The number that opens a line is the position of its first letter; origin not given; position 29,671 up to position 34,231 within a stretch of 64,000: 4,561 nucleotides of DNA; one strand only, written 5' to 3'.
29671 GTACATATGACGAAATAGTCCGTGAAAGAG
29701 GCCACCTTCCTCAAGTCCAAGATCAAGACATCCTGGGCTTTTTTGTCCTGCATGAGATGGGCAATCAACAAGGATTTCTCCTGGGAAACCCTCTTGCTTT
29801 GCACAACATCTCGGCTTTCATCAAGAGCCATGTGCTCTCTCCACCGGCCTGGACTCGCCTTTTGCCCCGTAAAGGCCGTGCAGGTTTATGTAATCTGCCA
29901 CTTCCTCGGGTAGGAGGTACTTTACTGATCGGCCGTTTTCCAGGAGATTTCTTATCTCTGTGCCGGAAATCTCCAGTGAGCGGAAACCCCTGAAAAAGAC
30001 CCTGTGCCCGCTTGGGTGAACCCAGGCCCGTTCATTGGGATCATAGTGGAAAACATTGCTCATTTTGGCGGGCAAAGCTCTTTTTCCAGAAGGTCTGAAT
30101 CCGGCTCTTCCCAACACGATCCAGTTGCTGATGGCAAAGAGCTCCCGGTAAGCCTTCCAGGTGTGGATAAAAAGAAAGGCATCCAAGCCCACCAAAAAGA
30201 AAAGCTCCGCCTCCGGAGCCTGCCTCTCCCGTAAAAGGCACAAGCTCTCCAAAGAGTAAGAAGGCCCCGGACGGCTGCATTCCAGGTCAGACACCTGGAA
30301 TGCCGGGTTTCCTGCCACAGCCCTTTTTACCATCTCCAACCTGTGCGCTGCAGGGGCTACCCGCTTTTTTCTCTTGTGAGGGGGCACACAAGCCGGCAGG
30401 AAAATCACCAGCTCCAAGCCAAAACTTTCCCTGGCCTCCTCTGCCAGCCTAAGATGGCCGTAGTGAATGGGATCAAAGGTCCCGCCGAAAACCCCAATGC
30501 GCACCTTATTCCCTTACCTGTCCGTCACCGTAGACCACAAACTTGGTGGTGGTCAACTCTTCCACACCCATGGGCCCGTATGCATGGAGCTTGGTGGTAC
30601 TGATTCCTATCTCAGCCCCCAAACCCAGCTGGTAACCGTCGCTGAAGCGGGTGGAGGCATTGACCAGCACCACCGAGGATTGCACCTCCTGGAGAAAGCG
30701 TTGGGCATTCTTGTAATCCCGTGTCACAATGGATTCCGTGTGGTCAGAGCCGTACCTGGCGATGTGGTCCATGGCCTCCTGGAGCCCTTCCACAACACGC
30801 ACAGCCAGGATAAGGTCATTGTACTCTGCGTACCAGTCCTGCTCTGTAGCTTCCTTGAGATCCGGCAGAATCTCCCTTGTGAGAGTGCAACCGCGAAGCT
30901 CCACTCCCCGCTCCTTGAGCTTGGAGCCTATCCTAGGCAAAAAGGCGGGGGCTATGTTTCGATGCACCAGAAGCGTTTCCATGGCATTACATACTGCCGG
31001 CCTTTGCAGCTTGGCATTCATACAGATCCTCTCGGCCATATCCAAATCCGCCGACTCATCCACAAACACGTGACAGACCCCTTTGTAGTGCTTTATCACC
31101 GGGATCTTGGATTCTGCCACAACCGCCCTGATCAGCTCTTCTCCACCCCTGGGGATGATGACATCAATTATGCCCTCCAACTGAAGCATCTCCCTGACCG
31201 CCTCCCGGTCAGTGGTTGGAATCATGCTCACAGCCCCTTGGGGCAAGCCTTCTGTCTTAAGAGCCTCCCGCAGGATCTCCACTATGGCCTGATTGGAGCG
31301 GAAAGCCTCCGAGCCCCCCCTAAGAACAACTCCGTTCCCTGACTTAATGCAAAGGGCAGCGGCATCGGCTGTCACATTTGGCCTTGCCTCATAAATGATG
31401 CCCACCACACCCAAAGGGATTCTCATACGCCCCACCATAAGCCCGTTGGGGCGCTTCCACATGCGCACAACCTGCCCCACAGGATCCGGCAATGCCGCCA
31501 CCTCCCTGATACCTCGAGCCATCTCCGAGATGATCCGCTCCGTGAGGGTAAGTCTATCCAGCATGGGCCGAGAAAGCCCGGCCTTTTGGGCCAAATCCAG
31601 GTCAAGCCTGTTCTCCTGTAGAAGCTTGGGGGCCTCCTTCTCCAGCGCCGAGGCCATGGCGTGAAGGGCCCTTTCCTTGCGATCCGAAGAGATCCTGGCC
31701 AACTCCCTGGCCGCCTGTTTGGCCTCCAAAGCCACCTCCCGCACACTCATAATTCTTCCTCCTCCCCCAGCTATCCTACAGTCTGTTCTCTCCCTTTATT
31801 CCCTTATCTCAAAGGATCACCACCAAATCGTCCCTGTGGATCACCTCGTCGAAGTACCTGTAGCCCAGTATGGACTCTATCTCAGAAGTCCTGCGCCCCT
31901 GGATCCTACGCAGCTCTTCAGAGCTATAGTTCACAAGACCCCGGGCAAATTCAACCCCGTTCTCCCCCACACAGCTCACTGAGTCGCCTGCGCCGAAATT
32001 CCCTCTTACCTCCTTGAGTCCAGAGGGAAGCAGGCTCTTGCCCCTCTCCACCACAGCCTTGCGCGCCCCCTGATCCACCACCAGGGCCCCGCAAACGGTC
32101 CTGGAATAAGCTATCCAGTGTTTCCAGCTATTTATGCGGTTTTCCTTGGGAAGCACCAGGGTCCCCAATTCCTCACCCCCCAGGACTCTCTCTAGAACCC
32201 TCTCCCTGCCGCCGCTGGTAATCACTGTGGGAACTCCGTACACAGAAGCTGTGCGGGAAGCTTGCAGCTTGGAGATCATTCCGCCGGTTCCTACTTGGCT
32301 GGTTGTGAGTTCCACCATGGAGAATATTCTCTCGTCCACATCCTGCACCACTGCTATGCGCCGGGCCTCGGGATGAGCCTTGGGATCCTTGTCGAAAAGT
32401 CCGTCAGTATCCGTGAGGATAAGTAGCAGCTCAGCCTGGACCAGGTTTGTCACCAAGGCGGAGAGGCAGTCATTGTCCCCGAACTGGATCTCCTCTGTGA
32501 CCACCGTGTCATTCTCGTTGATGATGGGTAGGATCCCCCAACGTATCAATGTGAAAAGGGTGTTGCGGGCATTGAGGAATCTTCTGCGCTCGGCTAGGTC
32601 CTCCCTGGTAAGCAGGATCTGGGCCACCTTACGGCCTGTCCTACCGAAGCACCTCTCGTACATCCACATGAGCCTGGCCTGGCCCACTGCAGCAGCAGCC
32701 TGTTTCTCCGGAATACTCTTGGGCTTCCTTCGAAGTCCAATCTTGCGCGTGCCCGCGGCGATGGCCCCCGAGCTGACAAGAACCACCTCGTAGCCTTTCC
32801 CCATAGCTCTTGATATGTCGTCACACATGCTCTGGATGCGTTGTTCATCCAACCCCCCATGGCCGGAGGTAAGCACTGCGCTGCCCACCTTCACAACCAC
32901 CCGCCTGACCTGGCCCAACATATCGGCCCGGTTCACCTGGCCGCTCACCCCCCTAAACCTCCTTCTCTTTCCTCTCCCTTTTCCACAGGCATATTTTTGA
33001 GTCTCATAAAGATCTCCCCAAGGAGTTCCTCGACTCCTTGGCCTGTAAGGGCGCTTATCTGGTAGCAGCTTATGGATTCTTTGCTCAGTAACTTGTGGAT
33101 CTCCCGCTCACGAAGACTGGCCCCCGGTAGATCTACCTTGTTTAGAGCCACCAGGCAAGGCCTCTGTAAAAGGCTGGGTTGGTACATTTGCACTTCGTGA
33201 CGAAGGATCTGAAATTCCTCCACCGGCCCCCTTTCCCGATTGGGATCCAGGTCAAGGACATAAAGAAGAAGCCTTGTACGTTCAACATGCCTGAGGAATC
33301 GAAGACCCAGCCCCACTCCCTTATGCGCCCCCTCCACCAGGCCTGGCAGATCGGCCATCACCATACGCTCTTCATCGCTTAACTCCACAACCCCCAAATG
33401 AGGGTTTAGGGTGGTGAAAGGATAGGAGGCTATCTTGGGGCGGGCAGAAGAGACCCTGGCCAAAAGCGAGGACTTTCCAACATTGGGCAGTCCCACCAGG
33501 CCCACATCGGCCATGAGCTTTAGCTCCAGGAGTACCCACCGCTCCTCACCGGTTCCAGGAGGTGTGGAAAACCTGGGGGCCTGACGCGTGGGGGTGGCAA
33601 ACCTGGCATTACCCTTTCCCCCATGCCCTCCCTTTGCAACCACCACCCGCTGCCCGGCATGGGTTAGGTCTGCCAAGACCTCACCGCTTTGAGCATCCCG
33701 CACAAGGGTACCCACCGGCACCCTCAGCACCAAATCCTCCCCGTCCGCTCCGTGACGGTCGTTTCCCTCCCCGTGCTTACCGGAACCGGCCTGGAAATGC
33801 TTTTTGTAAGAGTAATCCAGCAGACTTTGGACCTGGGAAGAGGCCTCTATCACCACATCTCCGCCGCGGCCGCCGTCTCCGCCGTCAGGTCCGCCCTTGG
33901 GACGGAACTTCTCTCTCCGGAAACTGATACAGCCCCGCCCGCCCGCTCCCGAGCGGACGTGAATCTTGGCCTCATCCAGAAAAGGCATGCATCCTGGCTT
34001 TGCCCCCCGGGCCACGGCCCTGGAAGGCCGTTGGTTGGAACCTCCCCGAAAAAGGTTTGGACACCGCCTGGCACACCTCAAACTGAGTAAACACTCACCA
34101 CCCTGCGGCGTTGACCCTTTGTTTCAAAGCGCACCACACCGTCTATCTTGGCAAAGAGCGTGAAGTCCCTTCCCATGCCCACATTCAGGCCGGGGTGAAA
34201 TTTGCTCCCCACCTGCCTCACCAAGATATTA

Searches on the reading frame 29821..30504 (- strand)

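Call 7: search_protein_families(library=pfam, proteins=[window:29821-30504:-])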
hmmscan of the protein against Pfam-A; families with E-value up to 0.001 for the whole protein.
window:29821-30504:- (227 aa): 1 family
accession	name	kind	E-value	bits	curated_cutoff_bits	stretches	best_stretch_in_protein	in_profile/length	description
PF01467.32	CTP_transf_like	-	9.5e-27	94.2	21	1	5-186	1-132/133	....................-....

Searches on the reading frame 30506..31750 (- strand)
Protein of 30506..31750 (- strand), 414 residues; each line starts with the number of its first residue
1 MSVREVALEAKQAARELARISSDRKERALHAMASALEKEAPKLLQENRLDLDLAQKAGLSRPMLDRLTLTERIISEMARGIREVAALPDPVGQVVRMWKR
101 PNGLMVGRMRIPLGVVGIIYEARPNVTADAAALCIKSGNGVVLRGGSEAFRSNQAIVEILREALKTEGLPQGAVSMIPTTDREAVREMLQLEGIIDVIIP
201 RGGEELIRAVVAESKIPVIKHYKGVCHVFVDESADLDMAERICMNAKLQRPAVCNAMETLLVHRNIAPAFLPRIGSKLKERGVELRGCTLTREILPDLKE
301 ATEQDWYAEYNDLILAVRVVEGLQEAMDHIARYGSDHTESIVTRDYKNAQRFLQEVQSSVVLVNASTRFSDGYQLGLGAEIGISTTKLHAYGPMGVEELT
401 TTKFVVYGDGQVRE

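Call 7: search_protein_families(library=pfam, proteins=[window:30506-31750:-])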
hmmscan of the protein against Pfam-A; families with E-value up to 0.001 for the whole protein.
window:30506-31750:- (414 aa): 1 family
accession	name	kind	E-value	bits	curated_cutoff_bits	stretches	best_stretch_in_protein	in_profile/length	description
PF00171.27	Aldedh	-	7.8e-22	77.9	23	1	3-280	31-295/461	Aldehyde dehydrogenase family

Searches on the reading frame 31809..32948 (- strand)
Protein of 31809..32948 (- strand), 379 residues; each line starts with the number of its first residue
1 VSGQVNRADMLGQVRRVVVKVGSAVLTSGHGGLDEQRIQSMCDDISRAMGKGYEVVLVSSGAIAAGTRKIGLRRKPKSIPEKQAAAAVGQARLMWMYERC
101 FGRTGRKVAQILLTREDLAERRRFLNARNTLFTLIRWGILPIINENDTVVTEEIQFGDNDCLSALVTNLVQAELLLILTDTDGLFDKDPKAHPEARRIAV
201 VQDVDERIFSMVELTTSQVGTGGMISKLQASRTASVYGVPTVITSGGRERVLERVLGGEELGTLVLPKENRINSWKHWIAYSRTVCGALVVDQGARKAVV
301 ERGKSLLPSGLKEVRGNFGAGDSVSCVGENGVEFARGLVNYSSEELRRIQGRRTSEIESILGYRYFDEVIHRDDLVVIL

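Call 7: search_protein_families(library=pfam, proteins=[window:31809-32948:-])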
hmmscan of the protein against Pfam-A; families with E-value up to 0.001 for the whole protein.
window:31809-32948:- (379 aa): 2 families
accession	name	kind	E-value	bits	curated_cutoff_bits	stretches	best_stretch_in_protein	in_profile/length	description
PF00696.33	AA_kinase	-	5.2e-42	144.6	24.9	1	16-245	2-234/234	Amino acid kinase family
PF01472.26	PUA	-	1.3e-20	73.5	24.8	1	287-361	1-74/74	PUA domain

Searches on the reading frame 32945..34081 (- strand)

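Call 7: search_protein_families(library=pfam, proteins=[window:32945-34081:-])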
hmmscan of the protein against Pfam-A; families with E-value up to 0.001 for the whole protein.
window:32945-34081:- (378 aa): 3 families
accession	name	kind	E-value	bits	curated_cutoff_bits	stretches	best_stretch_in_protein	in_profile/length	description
PF01018.28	GTP1_OBG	-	4.3e-63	212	27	1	36-189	2-155/155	GTP1/OBG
PF01926.29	MMR_HSR1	-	5.1e-23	81.8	21.9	1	192-315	1-113/113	50S ribosome-binding GTPase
PF02421.24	FeoB_N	-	1.9e-11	44.2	27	1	193-248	3-57/156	Ferrous iron transport protein B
